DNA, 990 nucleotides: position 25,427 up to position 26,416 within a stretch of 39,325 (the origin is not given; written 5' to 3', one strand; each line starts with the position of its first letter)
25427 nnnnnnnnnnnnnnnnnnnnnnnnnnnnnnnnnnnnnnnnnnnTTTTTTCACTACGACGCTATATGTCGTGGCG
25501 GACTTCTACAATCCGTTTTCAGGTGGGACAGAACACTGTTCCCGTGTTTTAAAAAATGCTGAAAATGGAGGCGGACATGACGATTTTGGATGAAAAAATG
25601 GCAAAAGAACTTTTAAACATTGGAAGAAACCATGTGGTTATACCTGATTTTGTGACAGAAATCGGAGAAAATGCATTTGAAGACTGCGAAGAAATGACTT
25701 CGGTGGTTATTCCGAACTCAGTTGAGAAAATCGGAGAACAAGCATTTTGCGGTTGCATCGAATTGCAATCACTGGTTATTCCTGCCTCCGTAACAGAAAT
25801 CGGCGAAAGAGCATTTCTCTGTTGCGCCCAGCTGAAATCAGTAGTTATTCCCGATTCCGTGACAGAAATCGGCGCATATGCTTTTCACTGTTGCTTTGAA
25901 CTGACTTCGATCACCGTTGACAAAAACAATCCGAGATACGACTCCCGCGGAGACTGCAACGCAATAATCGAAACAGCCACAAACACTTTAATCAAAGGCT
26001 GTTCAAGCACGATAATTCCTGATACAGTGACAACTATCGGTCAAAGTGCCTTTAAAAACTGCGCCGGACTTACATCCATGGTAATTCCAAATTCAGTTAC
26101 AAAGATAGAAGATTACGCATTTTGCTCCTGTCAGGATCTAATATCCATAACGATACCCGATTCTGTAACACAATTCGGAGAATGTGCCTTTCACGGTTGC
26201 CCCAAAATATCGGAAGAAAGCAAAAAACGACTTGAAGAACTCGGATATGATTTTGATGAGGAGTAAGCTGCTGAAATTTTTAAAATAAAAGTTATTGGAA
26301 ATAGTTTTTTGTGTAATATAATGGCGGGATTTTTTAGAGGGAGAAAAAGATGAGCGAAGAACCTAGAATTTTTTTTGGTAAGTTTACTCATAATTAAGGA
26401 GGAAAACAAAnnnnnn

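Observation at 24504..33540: WYL-headed array of two [leader repeat, cytoplasmic LRR protein, type IV restriction module] units: candidate LRR-associated defence system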

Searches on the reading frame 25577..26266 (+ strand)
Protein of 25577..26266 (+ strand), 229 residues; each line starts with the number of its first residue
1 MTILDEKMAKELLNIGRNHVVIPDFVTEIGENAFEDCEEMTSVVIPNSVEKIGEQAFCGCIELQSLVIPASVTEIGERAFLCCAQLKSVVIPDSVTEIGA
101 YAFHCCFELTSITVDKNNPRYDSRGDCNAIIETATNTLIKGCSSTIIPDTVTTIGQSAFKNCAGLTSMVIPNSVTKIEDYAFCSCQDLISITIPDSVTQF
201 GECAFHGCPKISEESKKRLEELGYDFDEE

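Call 4: search_protein_families(library=pfam, proteins=[window:25577-26266:+], max_evalue=0.01)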
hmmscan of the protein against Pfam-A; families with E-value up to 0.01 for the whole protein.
window:25577-26266:+ (229 aa): 3 families
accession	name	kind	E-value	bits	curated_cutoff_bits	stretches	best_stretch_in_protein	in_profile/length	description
PF13306.12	LRR_5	-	2.4e-50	170.1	27.7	2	19-118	15-112/127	BspA type Leucine rich repeat region (6 copies)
PF05725.18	FNIP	-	1.8e-05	25.2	21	0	165-178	27-40/44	FNIP Repeat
PF13855.12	LRR_8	-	0.00044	20.4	27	0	152-188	14-51/61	Leucine rich repeat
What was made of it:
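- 25577..26266 (+): LRR1: 229-aa cytoplasmic BspA-type LRR protein (type A). LRR_5 2.4e-50 (call 4).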

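Call 11: find_homologous_proteins(query=window:25577-26266:+, max_evalue=0.00001)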
Query window:25577-26266:+ (229 aa): 7807 proteins with E <= 0.00001 among 8000 candidates; the best 120 are listed.
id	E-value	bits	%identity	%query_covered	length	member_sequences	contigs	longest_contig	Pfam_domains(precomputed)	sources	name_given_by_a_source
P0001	1.3e-134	465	94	99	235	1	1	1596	PF13306.13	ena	-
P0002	6.9e-123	427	46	85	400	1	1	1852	PF13306.13,PF13855.13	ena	-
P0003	7.9e-118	410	84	100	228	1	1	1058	PF13306.13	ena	-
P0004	9.0e-113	394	82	99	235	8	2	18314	PF13306.13,PF05725.19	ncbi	-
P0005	9.5e-113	394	79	100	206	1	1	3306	PF13306.13,PF05725.19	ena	-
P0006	2.5e-112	392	82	98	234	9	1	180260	PF13306.13,PF05725.19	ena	-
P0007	7.6e-112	391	50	85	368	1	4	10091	PF13306.13,PF13855.13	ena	-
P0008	3.3e-111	389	76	99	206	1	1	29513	PF13306.13,PF13855.13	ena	-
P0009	1.9e-108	380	55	85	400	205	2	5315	PF13306.13,PF05725.19,PF13855.13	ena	-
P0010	3.9e-108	379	51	85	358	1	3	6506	PF13306.13,PF05725.19,PF13855.13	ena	-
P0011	1.1e-104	367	49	82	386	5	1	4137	PF13306.13,PF13855.13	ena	-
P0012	3.0e-104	366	55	73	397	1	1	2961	PF13306.13,PF05725.19,PF13855.13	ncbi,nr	ncbi:leucine-rich repeat domain-containing protein, partial [bacterium]|nr:leucine-rich repeat domai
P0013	2.6e-102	360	41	86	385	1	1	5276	PF13306.13,PF05725.19,PF13855.13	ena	-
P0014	7.1e-100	352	50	86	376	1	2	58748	PF13306.13,PF05725.19,PF13855.13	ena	-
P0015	9.5e-100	351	49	83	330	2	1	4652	PF13306.13,PF13855.13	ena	-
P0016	1.9e-99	350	49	91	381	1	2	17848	PF13306.13,PF05725.19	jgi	-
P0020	4.0e-97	343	49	90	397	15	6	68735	PF13306.13,PF13855.13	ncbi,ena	-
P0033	2.6e-89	317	61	100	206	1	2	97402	PF13306.13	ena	-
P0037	2.2e-88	314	67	100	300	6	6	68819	PF13306.13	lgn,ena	-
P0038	2.7e-88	314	50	88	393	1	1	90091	PF13306.13,PF13855.13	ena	-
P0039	9.3e-88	312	49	88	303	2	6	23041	PF13306.13,PF13855.13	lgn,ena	-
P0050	9.3e-83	296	89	61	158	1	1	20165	PF13306.13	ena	-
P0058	7.8e-81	289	56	89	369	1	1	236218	PF13306.13,PF05725.19,PF13855.13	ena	-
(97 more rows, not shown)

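Call 12: find_encoding_contigs(protein=P0006, flank=10000, max_places=4)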
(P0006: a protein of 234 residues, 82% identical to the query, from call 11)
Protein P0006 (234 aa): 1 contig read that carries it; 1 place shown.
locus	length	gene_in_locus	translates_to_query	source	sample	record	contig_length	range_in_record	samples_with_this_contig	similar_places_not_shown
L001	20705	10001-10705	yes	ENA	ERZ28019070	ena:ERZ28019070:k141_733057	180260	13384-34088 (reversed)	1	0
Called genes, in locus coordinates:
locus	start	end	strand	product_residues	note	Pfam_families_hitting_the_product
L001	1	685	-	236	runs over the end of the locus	PF00696:AA_kinase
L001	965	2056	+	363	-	-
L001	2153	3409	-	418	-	PF01595:CNNM, PF00571:CBS, PF03471:CorC_HlyC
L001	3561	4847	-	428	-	PF05833:NFACT_N, PF18297:NFACT-R_2 (faint), PF05670:NFACT-R_1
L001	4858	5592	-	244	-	PF00483:NTP_transferase, PF01128:IspD, PF12804:NTP_transf_3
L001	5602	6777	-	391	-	PF00072:Response_reg, PF02518:HATPase_c, PF14501:HATPase_c_5 (weak)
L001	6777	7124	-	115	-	-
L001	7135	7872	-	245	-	PF01113:DapB_N, PF05173:DapB_C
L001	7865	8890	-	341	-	PF01210:NAD_Gly3P_dh_N, PF02558:ApbA (weak), PF03807:F420_oxidored (weak), PF07479:NAD_Gly3P_dh_C, PF20618:GPD_NAD_C_bact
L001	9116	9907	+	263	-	PF02661:Fic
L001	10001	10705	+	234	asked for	PF13306:LRR_5, PF05725:FNIP (faint), PF13306:LRR_5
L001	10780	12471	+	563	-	PF03235:GmrSD_N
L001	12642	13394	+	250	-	PF01580:FtsK_SpoIIIE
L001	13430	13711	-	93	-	PF04221:RelB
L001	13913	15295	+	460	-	PF25387:ADGRF3_N (faint), PF07603:Lcl_C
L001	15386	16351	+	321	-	PF13280:WYL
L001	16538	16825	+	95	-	PF00166:Cpn10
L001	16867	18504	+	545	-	PF00118:Cpn60_TCP1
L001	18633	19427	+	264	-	PF13507:GATase_5, PF01965:DJ-1_PfpI, PF07685:GATase_3 (faint)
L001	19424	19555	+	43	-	-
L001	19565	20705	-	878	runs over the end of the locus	PF01411:tRNA-synt_2c, PF07973:tRNA_SAD, PF02272:DHHA1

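Call 13: find_encoding_contigs(protein=P0004, flank=10000, max_places=4)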
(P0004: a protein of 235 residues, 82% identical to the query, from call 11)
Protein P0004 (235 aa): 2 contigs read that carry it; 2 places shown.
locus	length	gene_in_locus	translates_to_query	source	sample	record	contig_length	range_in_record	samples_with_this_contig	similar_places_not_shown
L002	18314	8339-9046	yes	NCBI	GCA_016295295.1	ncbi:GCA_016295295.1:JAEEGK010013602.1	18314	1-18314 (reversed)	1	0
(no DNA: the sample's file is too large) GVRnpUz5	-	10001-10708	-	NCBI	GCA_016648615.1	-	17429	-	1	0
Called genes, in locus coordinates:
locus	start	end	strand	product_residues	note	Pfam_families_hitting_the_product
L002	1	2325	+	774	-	?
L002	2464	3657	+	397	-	PF01963:TraB_PrgY_gumN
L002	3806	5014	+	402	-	PF13173:AAA_14, PF13635:DUF4143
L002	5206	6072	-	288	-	-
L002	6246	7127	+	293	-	PF12728:HTH_17 (weak), PF02661:Fic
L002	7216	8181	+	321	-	PF13280:WYL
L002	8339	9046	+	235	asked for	PF13306:LRR_5, PF05725:FNIP (faint), PF13306:LRR_5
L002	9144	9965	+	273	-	PF22945:LEM-3_GIY-YIG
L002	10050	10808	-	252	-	PF01936:NYN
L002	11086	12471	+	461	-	PF07603:Lcl_C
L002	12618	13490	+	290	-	PF02661:Fic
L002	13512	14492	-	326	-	PF02504:FA_synthesis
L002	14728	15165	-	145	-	PF02620:YceD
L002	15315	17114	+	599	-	-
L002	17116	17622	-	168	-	-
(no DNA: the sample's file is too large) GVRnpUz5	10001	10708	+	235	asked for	PF13306:LRR_5, PF05725:FNIP (faint), PF13306:LRR_5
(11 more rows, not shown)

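Call 14: find_encoding_contigs(protein=P0008, flank=10000, max_places=4)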
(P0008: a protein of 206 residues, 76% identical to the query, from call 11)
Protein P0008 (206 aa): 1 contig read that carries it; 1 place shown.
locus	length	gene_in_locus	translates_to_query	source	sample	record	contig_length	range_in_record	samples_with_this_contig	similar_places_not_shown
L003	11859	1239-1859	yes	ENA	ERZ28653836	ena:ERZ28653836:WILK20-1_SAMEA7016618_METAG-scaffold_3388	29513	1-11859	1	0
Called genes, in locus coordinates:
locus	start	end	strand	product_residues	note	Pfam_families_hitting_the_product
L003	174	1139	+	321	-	PF13280:WYL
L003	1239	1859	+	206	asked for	PF13306:LRR_5, PF13855:LRR_8 (faint), PF13306:LRR_5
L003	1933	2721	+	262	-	PF22945:LEM-3_GIY-YIG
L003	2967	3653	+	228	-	-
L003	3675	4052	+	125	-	PF01580:FtsK_SpoIIIE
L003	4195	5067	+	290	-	PF02498:Bro-N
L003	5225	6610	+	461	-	PF07603:Lcl_C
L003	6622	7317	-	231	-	PF03588:Leu_Phe_trans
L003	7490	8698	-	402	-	PF00155:Aminotran_1_2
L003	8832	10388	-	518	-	PF05689:InvE_AD (faint), PF07603:Lcl_C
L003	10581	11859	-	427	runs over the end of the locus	PF00999:Na_H_Exchanger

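Call 26: search_protein_families(library=padloc, proteins=[window:25577-26266:+], max_evalue=0.001)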
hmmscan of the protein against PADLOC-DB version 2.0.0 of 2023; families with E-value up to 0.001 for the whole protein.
window:25577-26266:+ (229 aa): 0 families
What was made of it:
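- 25577..26266 (+): No PADLOC hit (call 26).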

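Call 27: find_encoding_contigs(protein=P0033, flank=8000, max_places=3)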
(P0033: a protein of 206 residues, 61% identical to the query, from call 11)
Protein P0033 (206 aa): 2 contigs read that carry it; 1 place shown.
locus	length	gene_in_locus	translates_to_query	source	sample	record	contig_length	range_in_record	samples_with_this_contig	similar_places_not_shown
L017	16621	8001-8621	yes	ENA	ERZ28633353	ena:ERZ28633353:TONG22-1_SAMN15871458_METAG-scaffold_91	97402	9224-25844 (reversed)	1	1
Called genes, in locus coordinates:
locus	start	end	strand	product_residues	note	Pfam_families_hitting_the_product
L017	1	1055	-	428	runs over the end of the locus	PF05833:NFACT_N, PF05670:NFACT-R_1, PF18297:NFACT-R_2 (weak)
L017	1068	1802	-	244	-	PF00483:NTP_transferase, PF01128:IspD, PF02348:CTP_transf_3 (weak), PF12804:NTP_transf_3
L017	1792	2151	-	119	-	-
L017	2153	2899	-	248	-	PF01113:DapB_N, PF05173:DapB_C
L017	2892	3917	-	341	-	PF01210:NAD_Gly3P_dh_N, PF02558:ApbA (weak), PF03807:F420_oxidored (weak), PF07479:NAD_Gly3P_dh_C, PF20618:GPD_NAD_C_bact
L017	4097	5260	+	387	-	-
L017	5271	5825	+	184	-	PF02525:Flavodoxin_2, PF03358:FMN_red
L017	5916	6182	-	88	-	PF04221:RelB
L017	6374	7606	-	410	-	PF17761:DUF1016_N, PF06250:YhcG_C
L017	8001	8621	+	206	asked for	PF13306:LRR_5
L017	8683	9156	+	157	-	-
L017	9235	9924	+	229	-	-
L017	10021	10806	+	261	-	PF22945:LEM-3_GIY-YIG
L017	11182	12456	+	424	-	PF07603:Lcl_C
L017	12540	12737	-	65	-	-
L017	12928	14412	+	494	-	-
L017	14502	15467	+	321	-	PF13280:WYL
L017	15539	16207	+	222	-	-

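Call 28: find_encoding_contigs(protein=P0037, flank=8000, max_places=4)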
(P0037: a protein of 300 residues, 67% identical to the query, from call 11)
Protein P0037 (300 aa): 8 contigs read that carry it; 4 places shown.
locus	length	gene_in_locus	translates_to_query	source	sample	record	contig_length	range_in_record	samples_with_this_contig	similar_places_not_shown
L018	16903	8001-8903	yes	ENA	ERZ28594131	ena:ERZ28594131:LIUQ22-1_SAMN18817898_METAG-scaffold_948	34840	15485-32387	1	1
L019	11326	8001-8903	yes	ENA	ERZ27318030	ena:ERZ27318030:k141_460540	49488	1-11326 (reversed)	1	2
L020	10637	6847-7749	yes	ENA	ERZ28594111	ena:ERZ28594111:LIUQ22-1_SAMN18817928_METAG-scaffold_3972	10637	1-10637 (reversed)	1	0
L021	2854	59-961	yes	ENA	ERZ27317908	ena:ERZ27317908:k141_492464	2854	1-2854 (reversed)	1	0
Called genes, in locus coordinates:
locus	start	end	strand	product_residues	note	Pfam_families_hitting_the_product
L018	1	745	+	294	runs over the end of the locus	-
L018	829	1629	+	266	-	PF17868:AAA_lid_8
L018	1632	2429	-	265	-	-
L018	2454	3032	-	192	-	PF02169:LPP20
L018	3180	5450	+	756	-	PF01078:Mg_chelatase (faint), PF13191:AAA_16 (weak), PF00004:AAA, PF17871:AAA_lid_9, PF00158:Sigma54_activat (weak), PF00004:AAA (weak), PF07724:AAA_2, PF07728:AAA_5, +4 more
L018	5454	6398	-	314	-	-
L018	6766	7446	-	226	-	PF12686:DUF3800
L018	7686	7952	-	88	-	PF04221:RelB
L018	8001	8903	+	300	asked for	PF13306:LRR_5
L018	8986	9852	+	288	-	PF01541:GIY-YIG (weak)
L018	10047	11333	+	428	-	PF07603:Lcl_C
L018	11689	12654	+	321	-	PF13280:WYL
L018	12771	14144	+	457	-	PF02878:PGM_PMM_I, PF02879:PGM_PMM_II, PF02880:PGM_PMM_III, PF00408:PGM_PMM_IV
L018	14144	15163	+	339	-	PF02661:Fic, PF13412:HTH_24 (weak)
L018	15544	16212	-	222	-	PF13310:Virulence_RhuM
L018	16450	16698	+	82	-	-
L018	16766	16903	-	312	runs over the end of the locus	PF01073:3Beta_HSD (weak), PF01370:Epimerase, PF04321:RmlD_sub_bind (faint), PF07993:NAD_binding_4 (faint), PF16363:GDP_Man_Dehyd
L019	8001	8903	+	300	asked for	PF13306:LRR_5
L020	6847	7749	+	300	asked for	PF13306:LRR_5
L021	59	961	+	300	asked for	PF13306:LRR_5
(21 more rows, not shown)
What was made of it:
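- In L001, L017 and L018 the WYL gene lies after Lcl_C rather than before the first leader (calls 12, 27, 28).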

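Call 29: find_encoding_contigs(protein=P0050, flank=8000, max_places=3)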
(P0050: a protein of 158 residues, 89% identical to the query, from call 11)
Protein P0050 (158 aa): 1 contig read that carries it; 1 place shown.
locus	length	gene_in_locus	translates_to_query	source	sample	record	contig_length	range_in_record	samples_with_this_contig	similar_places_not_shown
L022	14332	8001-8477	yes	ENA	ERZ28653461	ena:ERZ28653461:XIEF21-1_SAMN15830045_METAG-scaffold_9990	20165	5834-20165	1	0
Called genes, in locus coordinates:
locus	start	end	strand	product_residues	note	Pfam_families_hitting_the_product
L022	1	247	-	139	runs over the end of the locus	-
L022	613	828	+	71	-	PF01165:Ribosomal_S21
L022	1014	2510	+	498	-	PF07690:MFS_1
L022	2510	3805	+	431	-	-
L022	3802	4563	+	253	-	PF12706:Lactamase_B_2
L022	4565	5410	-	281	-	PF05569:Peptidase_M56 (weak), PF01435:Peptidase_M48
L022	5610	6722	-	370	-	PF02661:Fic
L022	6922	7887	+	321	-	PF13280:WYL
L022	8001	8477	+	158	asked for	PF13306:LRR_5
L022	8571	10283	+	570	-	PF03235:GmrSD_N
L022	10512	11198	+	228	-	-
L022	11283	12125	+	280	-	PF22945:LEM-3_GIY-YIG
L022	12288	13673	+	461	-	PF07603:Lcl_C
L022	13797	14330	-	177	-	?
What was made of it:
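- The module is kept in other chromosomal contexts at 61-67% LRR identity (calls 27-29).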

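Call 43: find_encoding_contigs(protein=P0039, flank=6000, max_places=4)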
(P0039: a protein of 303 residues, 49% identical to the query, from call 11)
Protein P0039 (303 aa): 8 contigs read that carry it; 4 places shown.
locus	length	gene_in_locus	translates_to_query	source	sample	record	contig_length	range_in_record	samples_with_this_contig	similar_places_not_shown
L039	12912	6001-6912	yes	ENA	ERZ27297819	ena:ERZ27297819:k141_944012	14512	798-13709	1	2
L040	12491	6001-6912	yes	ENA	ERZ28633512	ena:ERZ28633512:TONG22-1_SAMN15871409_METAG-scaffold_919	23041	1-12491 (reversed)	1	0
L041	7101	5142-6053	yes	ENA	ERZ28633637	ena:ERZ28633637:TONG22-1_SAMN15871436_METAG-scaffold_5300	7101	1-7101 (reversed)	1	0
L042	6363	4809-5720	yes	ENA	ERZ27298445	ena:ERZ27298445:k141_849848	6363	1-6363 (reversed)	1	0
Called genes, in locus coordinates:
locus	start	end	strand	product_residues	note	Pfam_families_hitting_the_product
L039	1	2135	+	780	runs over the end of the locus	PF02367:TsaE (faint), PF12774:AAA_6 (faint), PF13191:AAA_16 (faint), PF00004:AAA, PF00910:RNA_helicase (faint), PF07728:AAA_5 (faint), PF13238:AAA_18 (faint), PF00004:AAA, +2 more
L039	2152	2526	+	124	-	-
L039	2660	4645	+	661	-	PF24698:DUF7662 (weak), PF09820:AAA-ATPase_like, PF08011:PDDEXK_9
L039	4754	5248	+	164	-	-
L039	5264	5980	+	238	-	-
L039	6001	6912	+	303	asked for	PF13306:LRR_5, PF13855:LRR_8 (faint), PF13306:LRR_5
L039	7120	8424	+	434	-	PF13173:AAA_14, PF13635:DUF4143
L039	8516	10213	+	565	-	PF20030:bpMoxR, PF07728:AAA_5, PF17868:AAA_lid_8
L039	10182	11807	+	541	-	PF05762:VWA_CoxE, PF13519:VWA_2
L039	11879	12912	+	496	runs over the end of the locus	PF07690:MFS_1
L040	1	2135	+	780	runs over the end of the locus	PF02367:TsaE (faint), PF12774:AAA_6 (faint), PF13191:AAA_16 (faint), PF00004:AAA, PF00910:RNA_helicase (faint), PF07728:AAA_5 (faint), PF13238:AAA_18 (faint), PF00004:AAA, +2 more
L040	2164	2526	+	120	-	-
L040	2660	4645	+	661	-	PF24698:DUF7662 (weak), PF09820:AAA-ATPase_like, PF08011:PDDEXK_9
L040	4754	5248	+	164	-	-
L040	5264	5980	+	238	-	-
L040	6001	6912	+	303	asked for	PF13306:LRR_5, PF13855:LRR_8 (faint), PF13306:LRR_5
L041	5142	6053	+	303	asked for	PF13306:LRR_5, PF13855:LRR_8 (faint), PF13306:LRR_5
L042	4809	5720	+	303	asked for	PF13306:LRR_5, PF13855:LRR_8 (faint), PF13306:LRR_5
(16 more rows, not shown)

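Call 44: find_encoding_contigs(protein=P0016, flank=6000, max_places=3)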
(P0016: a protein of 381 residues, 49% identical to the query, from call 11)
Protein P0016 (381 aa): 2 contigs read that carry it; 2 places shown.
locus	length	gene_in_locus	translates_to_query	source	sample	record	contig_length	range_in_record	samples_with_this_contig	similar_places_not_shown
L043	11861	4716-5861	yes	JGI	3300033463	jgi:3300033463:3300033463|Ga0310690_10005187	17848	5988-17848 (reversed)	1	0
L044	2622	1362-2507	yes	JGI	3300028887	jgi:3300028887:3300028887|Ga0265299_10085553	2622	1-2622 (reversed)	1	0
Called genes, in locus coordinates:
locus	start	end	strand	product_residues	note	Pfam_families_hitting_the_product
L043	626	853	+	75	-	-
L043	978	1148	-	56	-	-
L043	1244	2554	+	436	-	PF02646:RmuC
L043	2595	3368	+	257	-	-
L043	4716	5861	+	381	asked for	PF05725:FNIP (faint), PF13306:LRR_5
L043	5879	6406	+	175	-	-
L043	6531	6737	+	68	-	PF10047:DUF2281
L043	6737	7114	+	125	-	PF01850:PIN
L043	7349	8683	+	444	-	PF01139:RtcB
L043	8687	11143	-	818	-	PF19864:Radical_SAM_N2, PF04055:Radical_SAM, PF10105:DUF2344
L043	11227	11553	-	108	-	PF05016:ParE_toxin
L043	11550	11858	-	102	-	PF04221:RelB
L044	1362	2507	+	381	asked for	PF05725:FNIP (faint), PF13306:LRR_5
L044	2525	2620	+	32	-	?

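Call 45: find_encoding_contigs(protein=P0020, flank=6000, max_places=4)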
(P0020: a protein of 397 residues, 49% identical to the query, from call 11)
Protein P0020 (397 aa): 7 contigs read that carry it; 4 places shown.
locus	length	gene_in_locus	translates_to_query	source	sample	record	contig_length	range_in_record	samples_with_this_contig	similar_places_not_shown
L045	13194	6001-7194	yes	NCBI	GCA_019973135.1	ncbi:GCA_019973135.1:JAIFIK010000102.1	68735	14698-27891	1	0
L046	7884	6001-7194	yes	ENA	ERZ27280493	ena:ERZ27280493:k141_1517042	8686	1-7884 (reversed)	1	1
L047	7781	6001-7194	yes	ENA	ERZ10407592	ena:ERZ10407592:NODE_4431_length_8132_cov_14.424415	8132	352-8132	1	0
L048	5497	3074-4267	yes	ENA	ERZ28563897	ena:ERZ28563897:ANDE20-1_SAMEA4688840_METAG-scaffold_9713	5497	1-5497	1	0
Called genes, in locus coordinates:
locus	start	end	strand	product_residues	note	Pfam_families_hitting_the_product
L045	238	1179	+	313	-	PF13280:WYL, PF25583:WCX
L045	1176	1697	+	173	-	PF00929:RNase_T, PF16473:Rv2179c-like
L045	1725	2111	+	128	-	-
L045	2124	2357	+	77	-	-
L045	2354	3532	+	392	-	-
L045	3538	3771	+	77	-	PF19637:DUF6140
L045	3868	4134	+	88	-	-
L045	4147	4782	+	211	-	-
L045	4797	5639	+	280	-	PF13306:LRR_5 (weak), PF13855:LRR_8 (faint), PF13306:LRR_5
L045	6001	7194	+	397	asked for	PF13306:LRR_5, PF13855:LRR_8 (faint), PF13306:LRR_5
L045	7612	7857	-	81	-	PF10387:DUF2442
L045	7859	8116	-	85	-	PF13711:DUF4160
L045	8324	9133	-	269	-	PF04383:KilA-N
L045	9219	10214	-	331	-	PF17761:DUF1016_N, PF06250:YhcG_C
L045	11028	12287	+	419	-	PF13148:DUF3987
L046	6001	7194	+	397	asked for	PF13306:LRR_5, PF13855:LRR_8 (faint), PF13306:LRR_5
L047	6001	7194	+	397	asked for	PF13306:LRR_5, PF13855:LRR_8 (faint), PF13306:LRR_5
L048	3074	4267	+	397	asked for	PF13306:LRR_5, PF13855:LRR_8 (faint), PF13306:LRR_5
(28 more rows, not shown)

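Call 46: find_encoding_contigs(protein=P0038, flank=6000, max_places=2)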
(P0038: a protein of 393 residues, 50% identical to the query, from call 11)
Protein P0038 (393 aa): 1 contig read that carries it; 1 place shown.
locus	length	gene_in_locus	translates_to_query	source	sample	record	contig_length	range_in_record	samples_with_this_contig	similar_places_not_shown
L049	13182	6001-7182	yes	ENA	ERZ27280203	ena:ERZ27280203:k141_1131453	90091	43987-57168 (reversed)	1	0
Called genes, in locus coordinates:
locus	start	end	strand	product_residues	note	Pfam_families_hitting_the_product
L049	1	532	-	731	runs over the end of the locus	PF13623:SurA_N_2, PF13624:SurA_N_3 (weak), PF13145:Rotamase_2 (faint)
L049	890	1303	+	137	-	-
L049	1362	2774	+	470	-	PF17236:SU10_MCP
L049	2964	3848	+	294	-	PF01545:Cation_efflux, PF16916:ZT_dimer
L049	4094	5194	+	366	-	PF06580:His_kinase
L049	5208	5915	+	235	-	PF00072:Response_reg, PF04397:LytTR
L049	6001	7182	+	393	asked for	PF13306:LRR_5, PF13855:LRR_8 (faint), PF13306:LRR_5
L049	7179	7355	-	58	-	PF14294:DUF4372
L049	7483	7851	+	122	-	-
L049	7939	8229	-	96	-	PF04193:PQ-loop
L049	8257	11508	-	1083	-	PF00930:DPPIV_N (faint), PF26549:Tricorn_N, PF26550:Tricorn_2nd, PF07676:PD40, PF26549:Tricorn_N, PF26550:Tricorn_2nd, PF14684:Tricorn_C1, PF03572:Peptidase_S41, +2 more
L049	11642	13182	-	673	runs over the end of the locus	PF08757:CotH, PF00404:Dockerin_1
